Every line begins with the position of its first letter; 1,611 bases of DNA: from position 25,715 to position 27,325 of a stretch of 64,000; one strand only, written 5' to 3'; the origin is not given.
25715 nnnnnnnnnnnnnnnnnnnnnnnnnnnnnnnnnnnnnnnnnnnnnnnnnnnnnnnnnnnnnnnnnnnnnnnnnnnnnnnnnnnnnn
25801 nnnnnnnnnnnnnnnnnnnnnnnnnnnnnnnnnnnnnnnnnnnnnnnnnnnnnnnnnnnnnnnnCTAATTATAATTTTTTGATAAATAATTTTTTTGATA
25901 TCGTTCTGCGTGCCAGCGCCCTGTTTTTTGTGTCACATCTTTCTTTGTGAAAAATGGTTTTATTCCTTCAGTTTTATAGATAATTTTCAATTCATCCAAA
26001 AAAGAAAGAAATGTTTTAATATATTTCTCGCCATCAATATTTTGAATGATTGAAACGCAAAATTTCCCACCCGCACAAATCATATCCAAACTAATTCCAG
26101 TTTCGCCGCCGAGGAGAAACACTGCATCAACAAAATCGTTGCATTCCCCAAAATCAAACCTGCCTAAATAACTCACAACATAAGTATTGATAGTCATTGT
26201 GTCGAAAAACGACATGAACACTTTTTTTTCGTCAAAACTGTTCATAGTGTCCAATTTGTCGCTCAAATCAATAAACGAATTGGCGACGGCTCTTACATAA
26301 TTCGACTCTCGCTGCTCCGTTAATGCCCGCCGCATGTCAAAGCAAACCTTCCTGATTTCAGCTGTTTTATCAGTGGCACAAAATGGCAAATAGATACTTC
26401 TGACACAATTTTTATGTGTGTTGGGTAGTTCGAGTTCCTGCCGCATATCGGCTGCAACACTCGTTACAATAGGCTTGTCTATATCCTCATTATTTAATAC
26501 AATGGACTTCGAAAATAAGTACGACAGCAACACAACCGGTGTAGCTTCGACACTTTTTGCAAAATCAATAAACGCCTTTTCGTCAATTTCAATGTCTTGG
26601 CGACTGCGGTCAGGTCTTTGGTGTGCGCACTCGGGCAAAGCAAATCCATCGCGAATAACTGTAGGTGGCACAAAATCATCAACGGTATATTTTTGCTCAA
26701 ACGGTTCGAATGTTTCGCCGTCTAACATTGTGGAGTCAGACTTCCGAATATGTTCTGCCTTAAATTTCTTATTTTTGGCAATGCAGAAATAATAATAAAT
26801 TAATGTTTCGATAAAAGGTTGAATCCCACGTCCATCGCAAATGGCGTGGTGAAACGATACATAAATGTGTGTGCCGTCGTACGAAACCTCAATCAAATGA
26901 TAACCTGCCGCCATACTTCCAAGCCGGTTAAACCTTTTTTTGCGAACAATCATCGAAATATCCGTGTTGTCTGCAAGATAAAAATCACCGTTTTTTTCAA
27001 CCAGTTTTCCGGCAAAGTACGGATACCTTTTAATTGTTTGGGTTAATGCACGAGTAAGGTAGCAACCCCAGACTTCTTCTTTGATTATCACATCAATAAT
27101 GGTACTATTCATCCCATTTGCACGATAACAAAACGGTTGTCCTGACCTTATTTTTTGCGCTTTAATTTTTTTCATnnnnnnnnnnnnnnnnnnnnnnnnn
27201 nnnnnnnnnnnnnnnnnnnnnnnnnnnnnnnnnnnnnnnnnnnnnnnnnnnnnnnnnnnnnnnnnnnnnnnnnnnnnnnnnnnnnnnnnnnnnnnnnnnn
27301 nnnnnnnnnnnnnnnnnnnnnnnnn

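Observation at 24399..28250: GC-richer cassette: AraC regulator divergent from an orphan HHxxxDG acyltransferase, a 371-aa unknown protein and a secreted repeat protein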

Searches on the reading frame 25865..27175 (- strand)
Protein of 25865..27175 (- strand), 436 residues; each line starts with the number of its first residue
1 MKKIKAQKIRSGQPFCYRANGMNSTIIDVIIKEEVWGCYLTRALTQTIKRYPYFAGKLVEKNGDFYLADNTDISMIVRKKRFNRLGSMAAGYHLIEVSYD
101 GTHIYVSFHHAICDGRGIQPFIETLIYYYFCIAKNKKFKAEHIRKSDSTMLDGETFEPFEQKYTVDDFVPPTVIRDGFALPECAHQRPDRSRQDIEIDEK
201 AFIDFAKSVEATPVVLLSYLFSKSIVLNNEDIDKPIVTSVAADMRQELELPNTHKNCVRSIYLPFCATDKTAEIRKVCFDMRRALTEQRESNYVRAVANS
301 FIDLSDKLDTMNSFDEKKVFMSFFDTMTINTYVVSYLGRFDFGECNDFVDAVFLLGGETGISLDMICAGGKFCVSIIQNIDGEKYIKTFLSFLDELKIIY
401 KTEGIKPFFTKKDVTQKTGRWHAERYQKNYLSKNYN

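Call 3: search_protein_families(library=pfam, proteins=[window:25865-27175:-], max_evalue=1)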
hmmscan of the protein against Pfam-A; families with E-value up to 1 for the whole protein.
window:25865-27175:- (436 aa): 2 families
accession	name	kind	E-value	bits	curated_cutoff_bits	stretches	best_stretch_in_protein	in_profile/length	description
PF00668.25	Condensation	-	0.0019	17.4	30.6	1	88-141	117-170/456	Condensation domain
PF02458.20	Transferase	-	0.0023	17.1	22.7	1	102-166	146-208/434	Transferase family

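Call 4: search_protein_families(library=ncbifam, proteins=[window:25865-27175:-], max_evalue=1)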
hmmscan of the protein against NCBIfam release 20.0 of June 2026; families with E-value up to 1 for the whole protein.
window:25865-27175:- (436 aa): 0 families

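Call 5: find_homologous_proteins(query=window:25865-27175:-)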
Query window:25865-27175:- (436 aa): 187 proteins with E <= 0.001 among 3334 candidates; the best 120 are listed.
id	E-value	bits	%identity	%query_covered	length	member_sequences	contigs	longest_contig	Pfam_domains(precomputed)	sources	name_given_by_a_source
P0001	2.9e-297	1003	100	100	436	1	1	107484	-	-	-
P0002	1.3e-216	737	73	98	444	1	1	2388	-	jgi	jgi:hypothetical protein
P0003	2.7e-206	704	72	97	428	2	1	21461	-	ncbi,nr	ncbi:MAG: hypothetical protein LBN95_05885 [Prevotellaceae bacterium]|nr:hypothetical protein [Prevo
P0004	5.9e-180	617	63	97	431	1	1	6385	-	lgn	-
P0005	2.6e-162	559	59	96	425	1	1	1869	-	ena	-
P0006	1.1e-148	514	54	97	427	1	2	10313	-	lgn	-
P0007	2.5e-147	509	53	96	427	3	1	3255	-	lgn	-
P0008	2.7e-145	503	53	97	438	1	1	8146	-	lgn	-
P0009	6.3e-144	498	54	97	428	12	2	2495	-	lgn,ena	-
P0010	6.7e-144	498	53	97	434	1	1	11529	-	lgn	-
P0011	9.7e-144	497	53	97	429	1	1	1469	-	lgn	-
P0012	2.0e-143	496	53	97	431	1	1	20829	-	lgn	-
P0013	2.3e-143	496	53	97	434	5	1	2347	-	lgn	-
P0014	2.1e-142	493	53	97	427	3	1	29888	-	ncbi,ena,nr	nr:hypothetical protein [uncultured Oscillibacter sp.]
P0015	2.5e-142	493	52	97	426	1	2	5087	-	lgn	-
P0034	2.1e-102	361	41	93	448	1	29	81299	-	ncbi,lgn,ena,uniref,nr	ncbi:MAG TPA: hypothetical protein IAC39_03995 [Candidatus Faeciplasma pullistercoris]|uniref:Conden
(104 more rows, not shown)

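Call 6: search_solved_structures(query=window:25865-27175:-, max_evalue=10)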
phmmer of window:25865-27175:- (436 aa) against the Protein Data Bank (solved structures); distinct sequences matched with E-value up to 10: 2.
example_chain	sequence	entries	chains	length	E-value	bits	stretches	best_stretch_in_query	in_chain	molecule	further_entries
3iau_A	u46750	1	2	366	0.028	16.5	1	226-267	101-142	Threonine deaminase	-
4dvg_B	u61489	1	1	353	2.6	10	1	288-350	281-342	Diaphanous protein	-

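Call 9: find_encoding_contigs(protein=P0003, flank=8000, max_places=3)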
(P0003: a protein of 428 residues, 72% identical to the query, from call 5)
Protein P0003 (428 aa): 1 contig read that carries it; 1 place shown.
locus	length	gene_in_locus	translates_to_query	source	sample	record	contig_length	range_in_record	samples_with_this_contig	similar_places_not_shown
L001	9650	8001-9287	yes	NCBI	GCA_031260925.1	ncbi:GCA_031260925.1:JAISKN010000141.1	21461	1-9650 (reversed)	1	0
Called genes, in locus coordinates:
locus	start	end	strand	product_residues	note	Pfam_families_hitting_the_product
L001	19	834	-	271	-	PF02872:5_nucleotid_C, PF21953:NadN_nucleosid_C (weak)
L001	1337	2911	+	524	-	PF00072:Response_reg, PF08665:PglZ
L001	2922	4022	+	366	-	PF14391:DUF4421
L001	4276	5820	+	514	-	PF13084:DUF3943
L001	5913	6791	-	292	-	PF12833:HTH_18, PF00165:HTH_AraC (weak)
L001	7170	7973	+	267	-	PF00106:adh_short, PF08659:KR, PF13561:adh_short_C2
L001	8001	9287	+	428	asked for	-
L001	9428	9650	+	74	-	?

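Call 11: find_encoding_contigs(protein=P0034, flank=6000, max_places=3)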
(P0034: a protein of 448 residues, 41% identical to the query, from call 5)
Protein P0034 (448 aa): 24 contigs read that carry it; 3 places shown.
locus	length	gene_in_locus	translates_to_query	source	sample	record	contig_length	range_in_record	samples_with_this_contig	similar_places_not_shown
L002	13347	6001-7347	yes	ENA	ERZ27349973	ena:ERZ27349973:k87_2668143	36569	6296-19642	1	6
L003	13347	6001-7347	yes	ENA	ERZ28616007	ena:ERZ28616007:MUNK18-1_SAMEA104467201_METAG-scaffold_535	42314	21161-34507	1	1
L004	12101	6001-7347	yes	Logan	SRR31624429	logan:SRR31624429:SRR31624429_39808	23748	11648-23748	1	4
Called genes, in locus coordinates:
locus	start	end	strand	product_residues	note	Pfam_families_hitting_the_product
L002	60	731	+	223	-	PF00072:Response_reg, PF00486:Trans_reg_C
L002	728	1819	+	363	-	PF00512:HisKA, PF02518:HATPase_c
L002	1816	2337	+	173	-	-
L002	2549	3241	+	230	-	-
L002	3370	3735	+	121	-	-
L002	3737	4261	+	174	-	-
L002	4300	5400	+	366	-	-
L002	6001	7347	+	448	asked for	-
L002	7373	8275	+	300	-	PF00005:ABC_tran, PF13304:AAA_21 (weak)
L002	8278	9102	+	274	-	PF12730:ABC2_membrane_4 (weak)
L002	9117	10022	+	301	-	PF00005:ABC_tran, PF13304:AAA_21 (faint)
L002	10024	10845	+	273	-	-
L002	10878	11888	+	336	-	PF08240:ADH_N, PF00107:ADH_zinc_N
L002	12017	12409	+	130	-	-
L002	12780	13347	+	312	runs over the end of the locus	PF01544:CorA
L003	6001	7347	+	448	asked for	-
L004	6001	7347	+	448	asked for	-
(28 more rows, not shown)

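Call 12: find_encoding_contigs(protein=P0014, flank=6000, max_places=2)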
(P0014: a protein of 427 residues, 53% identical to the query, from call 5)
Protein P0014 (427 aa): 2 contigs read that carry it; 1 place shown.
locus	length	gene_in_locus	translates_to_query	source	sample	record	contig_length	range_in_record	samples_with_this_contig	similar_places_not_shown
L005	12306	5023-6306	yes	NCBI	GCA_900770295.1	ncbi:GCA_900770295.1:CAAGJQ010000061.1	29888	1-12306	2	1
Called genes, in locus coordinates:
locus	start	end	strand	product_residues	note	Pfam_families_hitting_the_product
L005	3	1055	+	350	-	?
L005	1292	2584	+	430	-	PF07907:YibE_F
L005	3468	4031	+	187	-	PF00440:TetR_N (faint), PF14278:TetR_C_8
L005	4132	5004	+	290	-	-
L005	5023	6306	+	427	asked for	-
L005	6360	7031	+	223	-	PF00072:Response_reg, PF00486:Trans_reg_C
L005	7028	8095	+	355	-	PF00512:HisKA, PF02518:HATPase_c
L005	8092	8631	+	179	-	-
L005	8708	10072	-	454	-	PF01554:MatE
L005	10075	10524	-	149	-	PF01047:MarR (weak), PF12802:MarR_2 (weak)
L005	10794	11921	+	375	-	PF01594:AI-2E_transport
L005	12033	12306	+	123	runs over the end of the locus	-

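Call 19: find_related_loci(query=A1, collection=genome_contigs, flank=8000)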
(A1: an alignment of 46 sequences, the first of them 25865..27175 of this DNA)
Query A1 (436 aa) in genome_contigs; peptide patterns used: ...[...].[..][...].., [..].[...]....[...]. (x = any residue, [..] = any of these).
100 stretches matched a pattern; 74 encode a relative of the query (tblastn E <= 1e-3); 72 distinct loci.
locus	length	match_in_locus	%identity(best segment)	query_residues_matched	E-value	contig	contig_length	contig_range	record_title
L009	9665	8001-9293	72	1-431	0e+0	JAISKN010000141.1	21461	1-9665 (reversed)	MAG: Prevotellaceae bacterium isolate Hs463_bin52 k119_794245, whole genome shotgun sequence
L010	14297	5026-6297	53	7-427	1e-148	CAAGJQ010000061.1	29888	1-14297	MAG TPA_asm: uncultured Oscillibacter sp., isolate HGM13158, WGS project CAAGJQ010000000 data, contig: SRS476292_40_k119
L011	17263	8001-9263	43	8-426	2e-110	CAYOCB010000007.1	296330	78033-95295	MAG TPA_asm: uncultured Lacrimispora sp. isolate binchicken_co338_66 genome assembly, contig: NODE_13_length_296330_cov_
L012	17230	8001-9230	44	7-413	2e-109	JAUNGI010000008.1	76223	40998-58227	MAG: Lachnospiraceae bacterium isolate S26M_St_51 NODE_191_length_76223_cov_30.003466, whole genome shotgun sequence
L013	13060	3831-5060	41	7-413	9e-106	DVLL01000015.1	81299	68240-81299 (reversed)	MAG TPA_asm: Candidatus Faeciplasma pullistercoris isolate CHK33-4379 CHK33__C151192_L81299_ERR2241698, whole genome sho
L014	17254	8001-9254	41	3-417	9e-104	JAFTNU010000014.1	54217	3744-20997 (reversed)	MAG: Clostridia bacterium isolate RGIG3987 Roe_deer_Cecum-4__c67599, whole genome shotgun sequence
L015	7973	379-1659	41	7-429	1e-102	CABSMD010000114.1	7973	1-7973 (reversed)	MAG TPA_asm: uncultured Clostridia bacterium isolate MGYG-HGUT-02719 genome assembly, contig: GUT_GENOME159364_114, whol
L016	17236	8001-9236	41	5-413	1e-101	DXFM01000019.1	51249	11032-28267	MAG TPA_asm: Candidatus Lachnoclostridium avicola isolate CHK190-19777 CHK190__C79267_L51249_SAMEA5754834, whole genome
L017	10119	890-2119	41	7-413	3e-101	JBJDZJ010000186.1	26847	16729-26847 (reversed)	MAG: Eubacteriales bacterium isolate LOHA09_bin.020 NODE_931_length_26847_cov_7.827448, whole genome shotgun sequence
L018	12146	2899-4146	41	5-417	4e-101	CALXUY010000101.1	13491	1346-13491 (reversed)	MAG: uncultured Clostridia bacterium isolate E0_LS__bin154 genome assembly, contig: E0_LS__k127_207911, whole genome sho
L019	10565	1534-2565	43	1-427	8e-101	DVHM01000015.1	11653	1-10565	MAG TPA_asm: Candidatus Pullilachnospira gallistercoris isolate ChiSjej5B23-6657 ChiSjej5B23M5__C15670_L11653_SRR6323335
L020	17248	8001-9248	41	5-417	1e-100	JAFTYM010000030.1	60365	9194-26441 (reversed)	MAG: Oscillospiraceae bacterium isolate RGIG4265 Roe_deer_Colon.Co__c1539601, whole genome shotgun sequence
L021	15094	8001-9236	41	5-413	2e-100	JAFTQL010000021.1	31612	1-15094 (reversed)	MAG: Clostridia bacterium isolate RGIG4056 Roe_deer_Cecum.Co__c739370, whole genome shotgun sequence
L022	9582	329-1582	41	3-417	2e-100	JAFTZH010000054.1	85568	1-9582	MAG: Clostridia bacterium isolate RGIG4286 Roe_deer_Colon.Co__c2489905, whole genome shotgun sequence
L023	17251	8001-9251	42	7-420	7e-100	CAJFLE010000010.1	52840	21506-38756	Candidatus Protoclostridium gallicola isolate Chicken_24_mag_120 genome assembly, contig: MAGpy_11413_24_idba_bin_120_fa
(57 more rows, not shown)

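Call 25: predict_structure(alignment_id=A1)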
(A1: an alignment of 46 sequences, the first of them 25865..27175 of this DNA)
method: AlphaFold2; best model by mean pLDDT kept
length: 436 residues; sequences in the alignment: 46
mean_pLDDT: 91.3   pTM: 0.90
mean pLDDT of the five models: 91.3, 91.2, 90.4, 89.1, 88.3
residues with pLDDT >= 90: 326; 70-90: 86; 50-70: 20; < 50: 4
segments of 3 or more residues with pLDDT < 50: 1-3
pLDDT, mean of each block of 10 residues (from residue 1): 68 84 90 98 97 91 89 90 88 94 95 83 98 97 93 91 96 93 88 97 98 98 96 94 94 91 96 97 97 97 95 91 77 94 97 88 95 96 96 98 92 85 64 59
secondary structure, 60 per line:
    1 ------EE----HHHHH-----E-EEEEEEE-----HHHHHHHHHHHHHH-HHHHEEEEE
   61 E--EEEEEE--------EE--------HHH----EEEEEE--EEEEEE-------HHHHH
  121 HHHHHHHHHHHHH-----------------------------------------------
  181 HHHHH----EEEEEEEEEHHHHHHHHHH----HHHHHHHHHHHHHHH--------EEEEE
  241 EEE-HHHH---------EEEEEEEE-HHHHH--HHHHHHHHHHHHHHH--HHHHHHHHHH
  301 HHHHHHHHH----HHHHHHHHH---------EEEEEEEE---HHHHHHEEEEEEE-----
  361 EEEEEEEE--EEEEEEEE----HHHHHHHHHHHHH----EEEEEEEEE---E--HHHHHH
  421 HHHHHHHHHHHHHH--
elements in order: H13-17 E25-31 H37-50 H52-55 E56-61 E64-69 E95-100 E103-108 H116-133 H181-185 E190-198 H199-208 H213-227 E236-243 H245-248 E258-265 H267-271 H274-288 H291-309 H314-322 E332-339 H343-348 E349-355 E361-368 E371-378 H383-395 E400-408 H415-434

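Call 29: fold_search(model_id=the predicted structure, library=pdb)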
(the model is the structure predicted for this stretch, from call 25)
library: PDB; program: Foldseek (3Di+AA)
matches with E <= 10: 647; with E <= 0.001: 248
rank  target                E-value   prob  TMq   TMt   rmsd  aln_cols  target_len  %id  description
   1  2zba_C                5.0e-16  1.00  0.59  0.60   7.2       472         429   14  Crystal Structure of F. sporotrichioides TRI101 complexed with Coenzyme A and T-2 (released 2007-12-11)
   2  6lpw_B                1.1e-15  1.00  0.57  0.57   7.1       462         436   13  Structure of Spermidine disinapoyl transferases(SDT) from Arabidopsis thaliana (released 2021-01-13)
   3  2zba_A                1.5e-15  1.00  0.59  0.60   8.5       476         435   14  Crystal Structure of F. sporotrichioides TRI101 complexed with Coenzyme A and T-2 (released 2007-12-11)
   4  2zba_B                6.7e-15  1.00  0.59  0.60   7.4       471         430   14  Crystal Structure of F. sporotrichioides TRI101 complexed with Coenzyme A and T-2 (released 2007-12-11)
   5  8dqo_B                9.9e-15  1.00  0.54  0.54   9.1       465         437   14  Crystal structure of Arabidopsis thaliana COSY (released 2023-01-11)
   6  6lpw_A                1.2e-14  1.00  0.58  0.59   6.7       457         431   14  Structure of Spermidine disinapoyl transferases(SDT) from Arabidopsis thaliana (released 2021-01-13)
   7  2rkv                  1.7e-14  1.00  0.58  0.57   8.9       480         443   14  Crystal Structure of F. graminearum TRI101 complexed with Coenzyme A and T-2 mycotoxin (released 2007-12-11)
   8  3b30                  3.1e-14  1.00  0.57  0.56   9.1       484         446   14  Crystal Structure of F. graminearum TRI101 complexed with Ethyl Coenzyme A (released 2007-12-11)
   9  8dqo_A                3.1e-14  1.00  0.53  0.53   9.6       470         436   14  Crystal structure of Arabidopsis thaliana COSY (released 2023-01-11)
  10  4g0b_B                3.2e-14  1.00  0.56  0.57   7.5       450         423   13  Structure of native HCT from Coffea canephora (released 2012-08-01)
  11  7kvw_B                3.4e-14  1.00  0.50  0.43   9.7       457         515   11  Non-ribosomal didomain (holo-PCP-C) acceptor bound state (released 2021-03-24)
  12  3b2s                  4.6e-14  1.00  0.60  0.59   6.5       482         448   14  Crystal Structure of F. graminearum TRI101 complexed with Coenzyme A and Deoxynivalenol (released 2007-12-11)
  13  5fal                  4.6e-14  1.00  0.58  0.58   6.7       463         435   12  Crystal structure of PvHCT in complex with CoA and p-coumaroyl-shikimate (released 2016-02-24)
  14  5kjw_B                4.6e-14  1.00  0.58  0.60   8.1       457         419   13  Crystal structure of Coleus blumei HCT in complex with 3-hydroxyacetophenone (released 2016-11-02)
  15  8dqp_A                4.8e-14  1.00  0.48  0.49  12.3       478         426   12  Crystal structure of Arabidopsis thaliana COSY in complex with scopoletin (released 2023-01-11)
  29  2zba_D                1.9e-13  1.00  0.54  0.59   8.6       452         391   15  Crystal Structure of F. sporotrichioides TRI101 complexed with Coenzyme A and T-2 (released 2007-12-11)
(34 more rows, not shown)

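Call 50: search_solved_structures(query=A1, max_evalue=1)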
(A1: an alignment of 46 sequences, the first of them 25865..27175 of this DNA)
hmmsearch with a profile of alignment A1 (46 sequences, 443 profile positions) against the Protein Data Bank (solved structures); distinct sequences matched with E-value up to 1: 2.
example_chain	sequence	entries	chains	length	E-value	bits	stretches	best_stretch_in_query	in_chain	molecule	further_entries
9ge5_J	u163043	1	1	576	0.32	12.7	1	253-329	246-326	Actin-related protein 5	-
6hts_H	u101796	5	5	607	0.34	12.6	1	253-329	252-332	Actin-related protein 5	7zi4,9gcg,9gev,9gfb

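Call 54: search_protein_families(library=pfam, alignment_id=A1, max_evalue=1)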
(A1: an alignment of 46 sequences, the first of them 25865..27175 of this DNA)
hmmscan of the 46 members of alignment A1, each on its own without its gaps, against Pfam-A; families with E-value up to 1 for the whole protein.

A. member 1, window:25865-27175:- (436 aa): 2 families
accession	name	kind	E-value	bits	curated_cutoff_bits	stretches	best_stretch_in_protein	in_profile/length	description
PF00668.25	Condensation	-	0.0019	17.4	30.6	1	88-141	117-170/456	Condensation domain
PF02458.20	Transferase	-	0.0023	17.1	22.7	1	102-166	146-208/434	Transferase family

B. families by the number of members that match (of 46 scanned): 21 families
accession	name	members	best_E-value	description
PF00668.25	Condensation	35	0.00013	Condensation domain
PF02458.20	Transferase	7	0.0023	Transferase family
PF11705.13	RNA_pol_3_Rpc31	5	0.053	DNA-directed RNA polymerase III subunit Rpc31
PF19045.5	Ligase_CoA_2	3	0.0082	Ligase-CoA domain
PF00198.28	2-oxoacid_dh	2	0.094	2-oxoacid dehydrogenases acyltransferase (catalytic domain)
PF07999.17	RHSP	1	0.017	Retrotransposon hot spot protein, P-loop domain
PF02364.21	Glucan_synthase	1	0.054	1,3-beta-glucan synthase component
PF01881.21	Cas_Cas6_C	1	0.082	CRISPR associated protein Cas6, C-terminal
PF11537.13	NitrOD5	1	0.082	Nitrosopumilus output domain 5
PF14564.11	Membrane_bind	1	0.09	Membrane binding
PF22457.1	PpPFK_gamma-like_C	1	0.098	ATP-dependent 6-phosphofructokinase subunit gamma, C-terminal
PF11354.13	DUF3156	1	0.11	Protein of unknown function (DUF3156)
PF04628.19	Sedlin_N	1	0.12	Sedlin, N-terminal conserved region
PF04707.20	PRELI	1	0.17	PRELI-like family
PF10524.14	NfI_DNAbd_pre-N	1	0.17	Nuclear factor I protein pre-N-terminus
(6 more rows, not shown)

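Call 61: find_encoding_contigs(protein=P0001, flank=3000, max_places=2)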
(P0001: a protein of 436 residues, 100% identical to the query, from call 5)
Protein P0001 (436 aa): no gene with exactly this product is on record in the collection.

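Call 71: search_protein_representatives(alignment_id=A1)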
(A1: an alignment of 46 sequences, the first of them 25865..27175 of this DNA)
Query: 46 sequences, 443 profile positions. Proteins with E-value up to 0.001 (for the whole library): 2158; up to 1e-10: 1228; up to 1e-30: 340. The best 150 are listed.
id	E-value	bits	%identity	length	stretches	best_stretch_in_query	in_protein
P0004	3.1e-193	658.8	-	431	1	15-442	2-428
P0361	2.5e-189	645.9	-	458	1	8-434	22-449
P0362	3.1e-188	642.3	-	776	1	8-437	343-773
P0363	3.6e-165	566.3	-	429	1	18-442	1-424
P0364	2.0e-162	557.2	-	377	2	8-193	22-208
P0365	3.6e-155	533.3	-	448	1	18-433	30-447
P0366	3.6e-148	510.2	-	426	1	18-426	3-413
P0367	3.7e-141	487.1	-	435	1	18-442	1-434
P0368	7.0e-141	486.2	-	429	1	18-442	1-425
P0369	1.1e-140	485.6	-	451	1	18-439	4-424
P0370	4.5e-140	483.6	-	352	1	8-330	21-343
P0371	4.3e-135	467.1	-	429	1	18-441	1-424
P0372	2.6e-132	458.0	-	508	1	15-431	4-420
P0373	8.4e-131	453.0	-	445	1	21-440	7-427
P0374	6.5e-129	446.8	-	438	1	17-430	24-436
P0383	8.6e-116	403.5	-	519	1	14-430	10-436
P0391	6.0e-101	354.6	-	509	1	19-432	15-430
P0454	2.4e-57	210.9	-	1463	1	23-425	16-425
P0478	1.6e-53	198.3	-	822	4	32-311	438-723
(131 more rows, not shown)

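Call 73: search_protein_families(library=pfam, proteins=[P0362, P0454, P0478, P0372, P0383, P0391], max_evalue=0.001)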
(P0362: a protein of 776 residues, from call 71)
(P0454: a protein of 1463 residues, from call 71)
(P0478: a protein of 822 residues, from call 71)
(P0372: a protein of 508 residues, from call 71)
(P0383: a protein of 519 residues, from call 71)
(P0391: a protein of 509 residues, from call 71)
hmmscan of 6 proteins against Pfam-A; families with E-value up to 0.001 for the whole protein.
P0362 (776 aa): 0 families

P0454 (1463 aa): 1 family
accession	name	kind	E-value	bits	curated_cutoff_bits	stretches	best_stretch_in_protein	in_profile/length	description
PF00501.34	AMP-binding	-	3.3e-37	128.6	29.9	1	475-869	6-382/384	AMP-binding enzyme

P0478 (822 aa): 0 families

P0372 (508 aa): 0 families

P0383 (519 aa): 0 families

P0391 (509 aa): 0 families

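Call 75: find_encoding_contigs(protein=P0004, flank=6000, max_places=2)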
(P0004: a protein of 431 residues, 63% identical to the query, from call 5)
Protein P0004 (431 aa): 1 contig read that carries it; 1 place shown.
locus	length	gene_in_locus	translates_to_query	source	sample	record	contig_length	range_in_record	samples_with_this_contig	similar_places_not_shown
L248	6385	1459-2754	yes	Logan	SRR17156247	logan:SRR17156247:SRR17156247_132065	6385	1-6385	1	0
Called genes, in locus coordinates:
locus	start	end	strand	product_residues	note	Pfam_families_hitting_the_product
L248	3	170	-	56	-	?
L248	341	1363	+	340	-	PF01073:3Beta_HSD, PF01370:Epimerase, PF02719:Polysacc_synt_2 (weak), PF04321:RmlD_sub_bind, PF05368:NmrA (faint), PF16363:GDP_Man_Dehyd, PF13460:NAD_binding_10, PF07993:NAD_binding_4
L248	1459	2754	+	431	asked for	-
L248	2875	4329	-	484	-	-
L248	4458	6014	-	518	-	-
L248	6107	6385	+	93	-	?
